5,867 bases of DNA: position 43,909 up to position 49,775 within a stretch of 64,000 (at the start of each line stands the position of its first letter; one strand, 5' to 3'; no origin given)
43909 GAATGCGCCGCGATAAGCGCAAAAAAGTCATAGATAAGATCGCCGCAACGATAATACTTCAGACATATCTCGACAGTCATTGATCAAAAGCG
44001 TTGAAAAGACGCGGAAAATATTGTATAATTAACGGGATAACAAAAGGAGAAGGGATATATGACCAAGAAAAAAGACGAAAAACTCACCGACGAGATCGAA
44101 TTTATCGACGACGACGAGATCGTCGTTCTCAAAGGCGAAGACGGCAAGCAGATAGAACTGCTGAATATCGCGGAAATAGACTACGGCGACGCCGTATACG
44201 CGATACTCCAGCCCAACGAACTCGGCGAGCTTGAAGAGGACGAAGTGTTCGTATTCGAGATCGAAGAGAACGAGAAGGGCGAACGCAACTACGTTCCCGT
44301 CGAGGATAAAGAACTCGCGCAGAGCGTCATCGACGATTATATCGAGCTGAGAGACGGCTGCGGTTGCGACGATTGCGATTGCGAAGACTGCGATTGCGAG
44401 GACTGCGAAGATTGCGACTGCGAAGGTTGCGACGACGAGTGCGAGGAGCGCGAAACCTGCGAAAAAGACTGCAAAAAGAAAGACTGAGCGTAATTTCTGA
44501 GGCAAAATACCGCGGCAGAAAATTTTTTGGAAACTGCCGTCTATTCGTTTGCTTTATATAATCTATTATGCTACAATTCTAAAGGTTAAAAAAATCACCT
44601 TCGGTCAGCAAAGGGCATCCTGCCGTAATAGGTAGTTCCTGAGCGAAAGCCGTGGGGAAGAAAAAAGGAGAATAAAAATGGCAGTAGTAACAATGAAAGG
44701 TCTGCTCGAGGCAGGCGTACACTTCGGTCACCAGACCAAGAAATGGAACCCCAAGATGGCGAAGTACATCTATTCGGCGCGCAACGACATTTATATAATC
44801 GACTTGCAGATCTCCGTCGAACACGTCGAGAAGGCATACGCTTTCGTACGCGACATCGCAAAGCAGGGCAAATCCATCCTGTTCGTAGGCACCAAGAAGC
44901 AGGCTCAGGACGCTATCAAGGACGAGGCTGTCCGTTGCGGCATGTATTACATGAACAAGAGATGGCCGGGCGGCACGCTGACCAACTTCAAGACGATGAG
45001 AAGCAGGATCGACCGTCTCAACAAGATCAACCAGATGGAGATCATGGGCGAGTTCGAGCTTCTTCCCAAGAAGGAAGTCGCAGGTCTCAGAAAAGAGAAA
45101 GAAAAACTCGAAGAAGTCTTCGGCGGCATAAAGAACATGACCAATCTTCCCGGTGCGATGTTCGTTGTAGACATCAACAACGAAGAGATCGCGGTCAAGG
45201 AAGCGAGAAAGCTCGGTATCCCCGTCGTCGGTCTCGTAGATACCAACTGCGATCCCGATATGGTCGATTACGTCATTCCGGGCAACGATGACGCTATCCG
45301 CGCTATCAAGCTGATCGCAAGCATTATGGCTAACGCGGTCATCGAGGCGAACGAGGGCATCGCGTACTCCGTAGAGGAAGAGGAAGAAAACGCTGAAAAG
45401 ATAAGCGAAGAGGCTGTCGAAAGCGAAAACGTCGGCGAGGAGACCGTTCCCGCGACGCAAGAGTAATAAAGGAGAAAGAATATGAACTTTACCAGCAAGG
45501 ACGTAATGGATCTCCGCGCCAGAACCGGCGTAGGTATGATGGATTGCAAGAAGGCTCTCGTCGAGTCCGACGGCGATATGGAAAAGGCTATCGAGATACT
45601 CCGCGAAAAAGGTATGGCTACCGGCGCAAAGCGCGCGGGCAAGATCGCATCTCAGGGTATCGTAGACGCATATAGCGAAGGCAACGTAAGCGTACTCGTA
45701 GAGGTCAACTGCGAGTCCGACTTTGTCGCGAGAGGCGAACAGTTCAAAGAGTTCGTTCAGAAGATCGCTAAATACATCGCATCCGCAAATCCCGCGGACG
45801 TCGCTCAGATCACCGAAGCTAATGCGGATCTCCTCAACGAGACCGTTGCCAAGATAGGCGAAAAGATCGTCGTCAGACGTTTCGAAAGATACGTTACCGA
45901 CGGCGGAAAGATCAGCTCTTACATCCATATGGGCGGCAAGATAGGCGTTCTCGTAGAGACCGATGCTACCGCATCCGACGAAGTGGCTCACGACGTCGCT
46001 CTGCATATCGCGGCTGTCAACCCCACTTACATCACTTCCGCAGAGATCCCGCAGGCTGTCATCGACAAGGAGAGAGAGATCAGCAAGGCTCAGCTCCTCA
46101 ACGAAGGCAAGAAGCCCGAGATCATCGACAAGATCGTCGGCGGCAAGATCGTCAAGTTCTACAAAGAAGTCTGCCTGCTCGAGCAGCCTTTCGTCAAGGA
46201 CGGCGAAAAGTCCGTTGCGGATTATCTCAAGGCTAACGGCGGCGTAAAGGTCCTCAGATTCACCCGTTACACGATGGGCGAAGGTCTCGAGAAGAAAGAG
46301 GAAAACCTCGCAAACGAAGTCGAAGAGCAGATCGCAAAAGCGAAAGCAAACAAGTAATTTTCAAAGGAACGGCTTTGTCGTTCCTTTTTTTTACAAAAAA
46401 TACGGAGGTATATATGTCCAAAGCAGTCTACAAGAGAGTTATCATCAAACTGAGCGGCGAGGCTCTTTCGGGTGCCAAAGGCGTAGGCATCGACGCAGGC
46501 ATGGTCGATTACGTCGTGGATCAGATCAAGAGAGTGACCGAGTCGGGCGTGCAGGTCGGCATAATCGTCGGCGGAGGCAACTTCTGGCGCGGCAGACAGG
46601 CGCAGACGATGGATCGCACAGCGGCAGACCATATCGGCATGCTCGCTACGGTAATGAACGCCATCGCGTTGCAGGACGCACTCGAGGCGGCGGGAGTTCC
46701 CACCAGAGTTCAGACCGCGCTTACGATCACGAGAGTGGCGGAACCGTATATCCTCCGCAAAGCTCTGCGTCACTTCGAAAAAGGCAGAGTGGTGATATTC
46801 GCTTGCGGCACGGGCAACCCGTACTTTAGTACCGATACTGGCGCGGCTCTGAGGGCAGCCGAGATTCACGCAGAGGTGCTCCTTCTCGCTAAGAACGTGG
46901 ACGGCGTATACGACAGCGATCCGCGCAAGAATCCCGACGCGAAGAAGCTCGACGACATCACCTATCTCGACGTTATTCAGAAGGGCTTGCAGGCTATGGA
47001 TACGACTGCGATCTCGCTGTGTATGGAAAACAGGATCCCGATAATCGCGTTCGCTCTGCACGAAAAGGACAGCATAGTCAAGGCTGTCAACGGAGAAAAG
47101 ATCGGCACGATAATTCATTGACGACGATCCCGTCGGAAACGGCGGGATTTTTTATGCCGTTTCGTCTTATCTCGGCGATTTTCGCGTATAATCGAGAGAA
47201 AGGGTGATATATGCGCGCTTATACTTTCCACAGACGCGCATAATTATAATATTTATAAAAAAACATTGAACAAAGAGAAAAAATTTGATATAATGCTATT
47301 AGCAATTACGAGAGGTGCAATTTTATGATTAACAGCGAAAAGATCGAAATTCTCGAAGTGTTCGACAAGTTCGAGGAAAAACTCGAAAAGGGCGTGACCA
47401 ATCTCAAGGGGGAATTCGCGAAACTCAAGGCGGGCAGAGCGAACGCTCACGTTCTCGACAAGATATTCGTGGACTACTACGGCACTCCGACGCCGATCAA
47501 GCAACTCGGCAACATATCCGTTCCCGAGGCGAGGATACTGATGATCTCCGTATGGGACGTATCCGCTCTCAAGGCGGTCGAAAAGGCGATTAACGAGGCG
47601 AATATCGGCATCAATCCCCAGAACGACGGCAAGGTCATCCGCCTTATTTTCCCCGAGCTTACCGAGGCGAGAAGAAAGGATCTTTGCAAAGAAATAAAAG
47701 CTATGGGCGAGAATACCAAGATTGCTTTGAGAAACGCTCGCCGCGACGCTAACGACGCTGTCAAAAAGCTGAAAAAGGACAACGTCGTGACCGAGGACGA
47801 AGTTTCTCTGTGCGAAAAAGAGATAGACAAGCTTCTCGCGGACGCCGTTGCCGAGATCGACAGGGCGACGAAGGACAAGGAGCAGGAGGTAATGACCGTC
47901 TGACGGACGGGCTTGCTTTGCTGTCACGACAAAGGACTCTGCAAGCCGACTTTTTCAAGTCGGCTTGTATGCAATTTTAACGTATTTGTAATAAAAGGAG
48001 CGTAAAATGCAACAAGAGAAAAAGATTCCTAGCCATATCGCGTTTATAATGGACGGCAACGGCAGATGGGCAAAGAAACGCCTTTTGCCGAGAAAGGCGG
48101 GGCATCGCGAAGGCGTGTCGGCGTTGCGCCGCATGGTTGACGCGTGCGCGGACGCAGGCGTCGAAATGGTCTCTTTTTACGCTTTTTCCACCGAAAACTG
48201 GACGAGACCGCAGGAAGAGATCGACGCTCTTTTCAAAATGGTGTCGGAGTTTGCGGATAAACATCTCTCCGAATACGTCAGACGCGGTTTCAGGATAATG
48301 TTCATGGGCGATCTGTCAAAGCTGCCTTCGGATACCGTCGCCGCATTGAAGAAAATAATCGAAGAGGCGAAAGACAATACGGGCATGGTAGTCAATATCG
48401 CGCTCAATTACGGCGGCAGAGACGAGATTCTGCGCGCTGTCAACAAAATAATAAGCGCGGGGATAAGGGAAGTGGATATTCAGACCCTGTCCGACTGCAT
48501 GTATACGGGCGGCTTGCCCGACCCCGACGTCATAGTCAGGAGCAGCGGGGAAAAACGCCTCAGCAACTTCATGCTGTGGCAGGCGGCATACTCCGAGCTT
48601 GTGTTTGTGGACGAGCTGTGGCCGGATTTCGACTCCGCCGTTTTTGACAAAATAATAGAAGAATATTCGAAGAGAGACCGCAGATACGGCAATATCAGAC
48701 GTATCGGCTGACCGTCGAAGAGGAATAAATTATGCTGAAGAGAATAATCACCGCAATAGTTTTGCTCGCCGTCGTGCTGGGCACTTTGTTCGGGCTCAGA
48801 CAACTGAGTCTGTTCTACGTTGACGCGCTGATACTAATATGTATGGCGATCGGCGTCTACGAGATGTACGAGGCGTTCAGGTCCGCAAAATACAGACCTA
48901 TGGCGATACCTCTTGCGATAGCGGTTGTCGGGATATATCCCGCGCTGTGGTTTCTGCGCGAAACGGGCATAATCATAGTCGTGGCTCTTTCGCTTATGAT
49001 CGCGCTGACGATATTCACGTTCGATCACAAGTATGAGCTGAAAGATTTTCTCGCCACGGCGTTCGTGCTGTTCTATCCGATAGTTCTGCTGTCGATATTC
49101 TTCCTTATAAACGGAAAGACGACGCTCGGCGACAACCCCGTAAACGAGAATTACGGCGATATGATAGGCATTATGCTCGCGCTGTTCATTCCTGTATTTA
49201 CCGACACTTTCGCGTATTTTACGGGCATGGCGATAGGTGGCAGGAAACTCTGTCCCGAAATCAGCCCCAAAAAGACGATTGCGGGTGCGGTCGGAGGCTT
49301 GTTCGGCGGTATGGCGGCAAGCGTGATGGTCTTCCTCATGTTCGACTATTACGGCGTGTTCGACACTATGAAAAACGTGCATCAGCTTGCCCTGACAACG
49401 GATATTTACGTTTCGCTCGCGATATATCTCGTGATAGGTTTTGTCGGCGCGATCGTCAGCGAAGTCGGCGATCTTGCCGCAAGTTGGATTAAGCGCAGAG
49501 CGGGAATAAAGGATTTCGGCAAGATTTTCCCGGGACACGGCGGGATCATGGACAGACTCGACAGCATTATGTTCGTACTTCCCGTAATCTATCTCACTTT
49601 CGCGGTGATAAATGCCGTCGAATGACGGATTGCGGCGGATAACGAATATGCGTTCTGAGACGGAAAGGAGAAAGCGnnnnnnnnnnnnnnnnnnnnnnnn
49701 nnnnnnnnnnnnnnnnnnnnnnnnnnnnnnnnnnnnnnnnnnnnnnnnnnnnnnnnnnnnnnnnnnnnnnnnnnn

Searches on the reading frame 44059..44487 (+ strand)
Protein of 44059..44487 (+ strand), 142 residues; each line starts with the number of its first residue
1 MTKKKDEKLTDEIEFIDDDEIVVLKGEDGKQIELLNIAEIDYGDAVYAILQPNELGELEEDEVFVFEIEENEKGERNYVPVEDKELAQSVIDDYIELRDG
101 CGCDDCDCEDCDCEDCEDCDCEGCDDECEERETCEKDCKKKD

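Call 33: search_protein_families(library=pfam, proteins=[window:44059-44487:+], max_evalue=0.0001)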
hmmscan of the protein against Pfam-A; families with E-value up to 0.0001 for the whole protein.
window:44059-44487:+ (142 aa): 1 family
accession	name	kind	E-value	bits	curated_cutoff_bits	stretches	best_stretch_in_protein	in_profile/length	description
PF06949.16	DUF1292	-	2.8e-07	31.7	24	1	27-97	1-73/75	Protein of unknown function (DUF1292)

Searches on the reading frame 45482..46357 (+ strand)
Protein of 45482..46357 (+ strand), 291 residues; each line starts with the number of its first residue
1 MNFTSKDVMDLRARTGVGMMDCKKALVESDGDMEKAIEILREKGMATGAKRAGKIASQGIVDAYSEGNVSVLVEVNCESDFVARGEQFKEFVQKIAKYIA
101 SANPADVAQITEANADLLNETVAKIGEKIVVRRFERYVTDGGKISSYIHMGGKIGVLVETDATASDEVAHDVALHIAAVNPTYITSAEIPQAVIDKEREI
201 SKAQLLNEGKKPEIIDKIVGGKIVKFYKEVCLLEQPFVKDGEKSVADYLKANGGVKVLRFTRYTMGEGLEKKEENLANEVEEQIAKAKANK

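Call 33: search_protein_families(library=pfam, proteins=[window:45482-46357:+], max_evalue=0.0001)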
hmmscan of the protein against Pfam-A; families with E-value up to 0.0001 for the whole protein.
window:45482-46357:+ (291 aa): 2 families
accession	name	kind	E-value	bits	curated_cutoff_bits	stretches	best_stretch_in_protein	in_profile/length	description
PF00889.24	EF_TS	-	6.1e-69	232.1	27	1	71-267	2-204/204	Elongation factor TS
PF25025.1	EF-Ts_N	-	5.9e-06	26.6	33.2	1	7-48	16-58/60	Elongation factor Ts, mitochondrial, N-terminal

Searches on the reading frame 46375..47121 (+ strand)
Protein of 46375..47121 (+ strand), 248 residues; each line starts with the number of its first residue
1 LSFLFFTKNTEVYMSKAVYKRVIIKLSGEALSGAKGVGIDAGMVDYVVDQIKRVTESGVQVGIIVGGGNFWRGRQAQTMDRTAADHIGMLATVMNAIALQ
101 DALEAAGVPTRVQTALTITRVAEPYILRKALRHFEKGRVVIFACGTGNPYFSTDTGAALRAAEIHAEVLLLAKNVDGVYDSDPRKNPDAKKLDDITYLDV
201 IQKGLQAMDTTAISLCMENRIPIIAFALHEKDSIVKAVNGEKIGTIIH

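Call 33: search_protein_families(library=pfam, proteins=[window:46375-47121:+], max_evalue=0.0001)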
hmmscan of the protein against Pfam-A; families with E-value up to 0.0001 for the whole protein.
window:46375-47121:+ (248 aa): 1 family
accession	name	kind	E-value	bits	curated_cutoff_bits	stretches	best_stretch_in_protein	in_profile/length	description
PF00696.33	AA_kinase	-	6.4e-37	128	24.9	1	20-224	1-231/234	Amino acid kinase family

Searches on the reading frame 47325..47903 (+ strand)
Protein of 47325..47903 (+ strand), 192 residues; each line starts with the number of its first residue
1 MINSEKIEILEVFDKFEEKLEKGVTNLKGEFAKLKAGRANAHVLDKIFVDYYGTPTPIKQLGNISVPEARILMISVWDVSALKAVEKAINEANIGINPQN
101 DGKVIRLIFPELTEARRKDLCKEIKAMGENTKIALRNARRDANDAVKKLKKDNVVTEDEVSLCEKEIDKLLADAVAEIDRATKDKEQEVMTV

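Call 5: search_protein_families(library=pfam, proteins=[window:47325-47903:+], max_evalue=0.01)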
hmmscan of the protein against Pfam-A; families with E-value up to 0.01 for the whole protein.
window:47325-47903:+ (192 aa): 1 family
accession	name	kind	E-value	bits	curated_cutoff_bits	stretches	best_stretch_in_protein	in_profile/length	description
PF01765.24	RRF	-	9.2e-62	208.1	29.7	1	27-190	1-164/164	Ribosome recycling factor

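Call 6: search_protein_families(library=ncbifam, proteins=[window:47325-47903:+], max_evalue=0.01)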
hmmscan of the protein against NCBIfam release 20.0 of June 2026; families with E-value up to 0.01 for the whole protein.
window:47325-47903:+ (192 aa): 1 family
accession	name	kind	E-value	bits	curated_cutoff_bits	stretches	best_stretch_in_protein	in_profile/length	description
TIGR00496.1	frr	equivalog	7.6e-62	208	149.1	1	18-192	2-176/176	ribosome recycling factor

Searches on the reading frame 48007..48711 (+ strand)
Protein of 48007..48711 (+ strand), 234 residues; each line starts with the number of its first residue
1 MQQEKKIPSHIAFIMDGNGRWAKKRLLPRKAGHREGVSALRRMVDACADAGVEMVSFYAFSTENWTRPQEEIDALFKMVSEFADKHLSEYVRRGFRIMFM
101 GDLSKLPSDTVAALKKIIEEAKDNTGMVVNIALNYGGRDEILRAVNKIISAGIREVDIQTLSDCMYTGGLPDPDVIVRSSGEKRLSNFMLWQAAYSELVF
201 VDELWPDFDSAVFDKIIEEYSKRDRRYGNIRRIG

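Call 5: search_protein_families(library=pfam, proteins=[window:48007-48711:+], max_evalue=0.01)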
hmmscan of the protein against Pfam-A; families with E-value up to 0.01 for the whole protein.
window:48007-48711:+ (234 aa): 2 families
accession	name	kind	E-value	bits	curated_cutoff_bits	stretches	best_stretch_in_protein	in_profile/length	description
PF01255.24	Prenyltransf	-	6.9e-83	278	27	1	14-228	1-219/219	Putative undecaprenyl diphosphate synthase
PF01261.30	AP_endonuc_2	-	0.0062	16.7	31.1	1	31-129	61-157/249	Xylose isomerase-like TIM barrel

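Call 6: search_protein_families(library=ncbifam, proteins=[window:48007-48711:+], max_evalue=0.01)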
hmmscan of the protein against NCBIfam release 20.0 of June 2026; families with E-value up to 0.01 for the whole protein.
window:48007-48711:+ (234 aa): 16 families
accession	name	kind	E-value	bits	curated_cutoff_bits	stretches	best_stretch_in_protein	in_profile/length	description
NF011405.0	PRK14830.1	equivalog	1.6e-89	299.8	304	1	3-230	18-251/251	undecaprenyl pyrophosphate synthase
NF011408.0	PRK14834.1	equivalog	1.4e-82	276.9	348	1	3-230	13-246/252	isoprenyl transferase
NF011406.0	PRK14831.1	subfamily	1.9e-78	263.2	375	1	3-232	19-254/256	undecaprenyl pyrophosphate synthase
TIGR00055.1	uppS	equivalog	1.5e-74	250.3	109.55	1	7-228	1-228/228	polyprenyl diphosphate synthase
NF011407.0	PRK14833.1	equivalog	8.9e-73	244.8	325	1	6-230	3-232/233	di-trans,poly-cis-decaprenylcistransferase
NF011404.0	PRK14829.1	equivalog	1.7e-67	227.5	372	1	4-230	27-259/260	isoprenyl transferase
NF011412.0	PRK14839.1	equivalog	4.3e-66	222.7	334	1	7-232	9-231/240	di-trans,poly-cis-decaprenylcistransferase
NF011415.0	PRK14842.1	equivalog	2e-63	214.1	360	1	4-230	5-238/241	isoprenyl transferase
NF011411.0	PRK14838.1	equivalog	4.4e-63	212.8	417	1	5-230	10-239/244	isoprenyl transferase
NF011414.0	PRK14841.1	equivalog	4.7e-62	209.7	401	1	6-230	2-230/233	isoprenyl transferase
NF011403.0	PRK14828.1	equivalog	1.2e-60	205.1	348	1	4-229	25-258/258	isoprenyl transferase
NF011410.0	PRK14837.1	equivalog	1.3e-55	188.5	342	1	4-228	3-229/230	undecaprenyl pyrophosphate synthase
NF011413.0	PRK14840.1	equivalog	2.3e-55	188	410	1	3-228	14-249/250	isoprenyl transferase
NF007596.1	PRK10240.1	equivalog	1.5e-54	185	418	1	7-230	15-244/251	(2E,6E)-farnesyl-diphosphate-specific ditrans,polycis-undecaprenyl-diphosphate synthase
NF011409.0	PRK14835.1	equivalog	6e-53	180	425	1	4-228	42-278/279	isoprenyl transferase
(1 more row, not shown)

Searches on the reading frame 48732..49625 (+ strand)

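Call 5: search_protein_families(library=pfam, proteins=[window:48732-49625:+], max_evalue=0.01)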
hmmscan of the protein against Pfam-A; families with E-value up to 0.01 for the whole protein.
window:48732-49625:+ (297 aa): 2 families
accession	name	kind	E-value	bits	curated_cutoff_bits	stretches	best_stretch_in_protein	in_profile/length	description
PF01148.25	CTP_transf_1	-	3.6e-51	175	24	1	3-291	2-262/264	Cytidylyltransferase family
PF01864.22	CarS-like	-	0.00022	21.7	22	1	178-288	45-138/175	CDP-archaeol synthase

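Call 6: search_protein_families(library=ncbifam, proteins=[window:48732-49625:+], max_evalue=0.01)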
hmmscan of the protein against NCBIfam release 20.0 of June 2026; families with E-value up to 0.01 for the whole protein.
window:48732-49625:+ (297 aa): 2 families
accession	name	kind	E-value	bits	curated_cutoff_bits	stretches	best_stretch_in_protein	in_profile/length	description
NF008635.0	PRK11624.1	equivalog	2.2e-22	79.8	385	1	3-287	4-275/285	phosphatidate cytidylyltransferase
NF003114.0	PRK04032.1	equivalog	2.2e-05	24.4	148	1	180-288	49-134/172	CDP-2,3-bis-(O-geranylgeranyl)-sn-glycerol synthase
